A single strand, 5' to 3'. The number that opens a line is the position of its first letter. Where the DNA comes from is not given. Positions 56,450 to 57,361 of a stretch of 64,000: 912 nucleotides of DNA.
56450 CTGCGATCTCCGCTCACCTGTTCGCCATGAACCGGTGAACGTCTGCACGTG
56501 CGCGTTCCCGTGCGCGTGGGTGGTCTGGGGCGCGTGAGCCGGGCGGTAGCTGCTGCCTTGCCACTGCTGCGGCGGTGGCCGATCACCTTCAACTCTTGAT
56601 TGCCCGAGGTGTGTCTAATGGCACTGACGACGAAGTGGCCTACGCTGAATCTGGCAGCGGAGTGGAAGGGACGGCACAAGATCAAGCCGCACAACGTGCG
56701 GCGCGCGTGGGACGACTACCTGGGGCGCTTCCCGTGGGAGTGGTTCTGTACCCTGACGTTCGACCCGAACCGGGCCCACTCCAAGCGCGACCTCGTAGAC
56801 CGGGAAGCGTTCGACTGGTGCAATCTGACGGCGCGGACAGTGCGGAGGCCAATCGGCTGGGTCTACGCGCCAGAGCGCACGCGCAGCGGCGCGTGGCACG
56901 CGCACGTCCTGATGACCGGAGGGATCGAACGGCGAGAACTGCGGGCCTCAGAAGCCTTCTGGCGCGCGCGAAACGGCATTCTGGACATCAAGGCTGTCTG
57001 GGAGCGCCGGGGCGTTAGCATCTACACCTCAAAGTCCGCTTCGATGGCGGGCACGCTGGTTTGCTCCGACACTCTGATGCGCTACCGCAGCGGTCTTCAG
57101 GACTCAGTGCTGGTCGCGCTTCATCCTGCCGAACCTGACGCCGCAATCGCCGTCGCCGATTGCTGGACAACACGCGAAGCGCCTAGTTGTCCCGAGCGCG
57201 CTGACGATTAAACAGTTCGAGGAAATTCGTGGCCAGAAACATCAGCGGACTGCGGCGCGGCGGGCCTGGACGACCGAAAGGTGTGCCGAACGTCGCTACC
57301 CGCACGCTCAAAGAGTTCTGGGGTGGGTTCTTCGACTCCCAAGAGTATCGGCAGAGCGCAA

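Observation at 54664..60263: Integrated element of about 5.6 kb in tRNA-Val(CAC) with 51-bp direct repeats, encoding integrase, Xis-like, HUH Rep and low-GC secreted cargo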

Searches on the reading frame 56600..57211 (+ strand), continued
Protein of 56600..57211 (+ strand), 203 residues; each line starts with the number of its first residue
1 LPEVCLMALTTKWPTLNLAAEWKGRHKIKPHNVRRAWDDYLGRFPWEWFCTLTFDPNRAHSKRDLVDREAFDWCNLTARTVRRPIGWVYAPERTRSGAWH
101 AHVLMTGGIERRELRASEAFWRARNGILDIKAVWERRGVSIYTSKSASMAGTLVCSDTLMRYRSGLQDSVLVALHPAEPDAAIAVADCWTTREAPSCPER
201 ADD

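Call 66: search_dna_similar(query=window:56618-57211:+, collection=plasmids, mode=protein, max_evalue=0.001)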
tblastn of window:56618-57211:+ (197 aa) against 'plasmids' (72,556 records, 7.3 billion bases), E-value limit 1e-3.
No match.

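Call 75: search_protein_families(library=padloc, proteins=[window:56618-57211:+, L013:1068-1568:+], max_evalue=0.01)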
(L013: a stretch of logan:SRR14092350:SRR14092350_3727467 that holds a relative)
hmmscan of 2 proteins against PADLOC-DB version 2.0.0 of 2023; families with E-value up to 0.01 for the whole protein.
window:56618-57211:+ (197 aa): 0 families

L013:1068-1568:+ (167 aa): 0 families

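Call 76: search_protein_families(library=ncbifam, proteins=[window:56618-57211:+, L013:1068-1568:+], max_evalue=0.01)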
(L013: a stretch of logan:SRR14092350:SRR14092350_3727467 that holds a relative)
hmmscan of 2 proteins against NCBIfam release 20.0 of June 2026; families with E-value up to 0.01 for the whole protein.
window:56618-57211:+ (197 aa): 0 families

L013:1068-1568:+ (167 aa): 0 families

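Call 101: search_solved_structures(query=A1, max_evalue=1, show_alignments=1)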
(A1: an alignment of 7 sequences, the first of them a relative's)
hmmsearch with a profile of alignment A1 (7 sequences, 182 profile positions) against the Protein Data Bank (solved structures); distinct sequences matched with E-value up to 1: 1.
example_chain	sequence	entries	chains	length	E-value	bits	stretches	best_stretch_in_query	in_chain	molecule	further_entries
9yp0_A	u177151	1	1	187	0.9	12.1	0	107-160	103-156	HC34 WT apo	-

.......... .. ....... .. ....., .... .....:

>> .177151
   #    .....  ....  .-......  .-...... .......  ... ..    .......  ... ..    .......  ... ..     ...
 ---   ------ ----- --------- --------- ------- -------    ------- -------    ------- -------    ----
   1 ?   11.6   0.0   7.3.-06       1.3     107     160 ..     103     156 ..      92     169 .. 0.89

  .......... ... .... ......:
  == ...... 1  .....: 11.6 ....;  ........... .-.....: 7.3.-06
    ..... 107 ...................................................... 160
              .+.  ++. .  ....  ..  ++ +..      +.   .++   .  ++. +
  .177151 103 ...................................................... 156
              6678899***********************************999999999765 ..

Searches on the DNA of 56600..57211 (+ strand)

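Call 41: search_rna_families(sources=[L018, L001, L004, L017], threshold=gathering)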
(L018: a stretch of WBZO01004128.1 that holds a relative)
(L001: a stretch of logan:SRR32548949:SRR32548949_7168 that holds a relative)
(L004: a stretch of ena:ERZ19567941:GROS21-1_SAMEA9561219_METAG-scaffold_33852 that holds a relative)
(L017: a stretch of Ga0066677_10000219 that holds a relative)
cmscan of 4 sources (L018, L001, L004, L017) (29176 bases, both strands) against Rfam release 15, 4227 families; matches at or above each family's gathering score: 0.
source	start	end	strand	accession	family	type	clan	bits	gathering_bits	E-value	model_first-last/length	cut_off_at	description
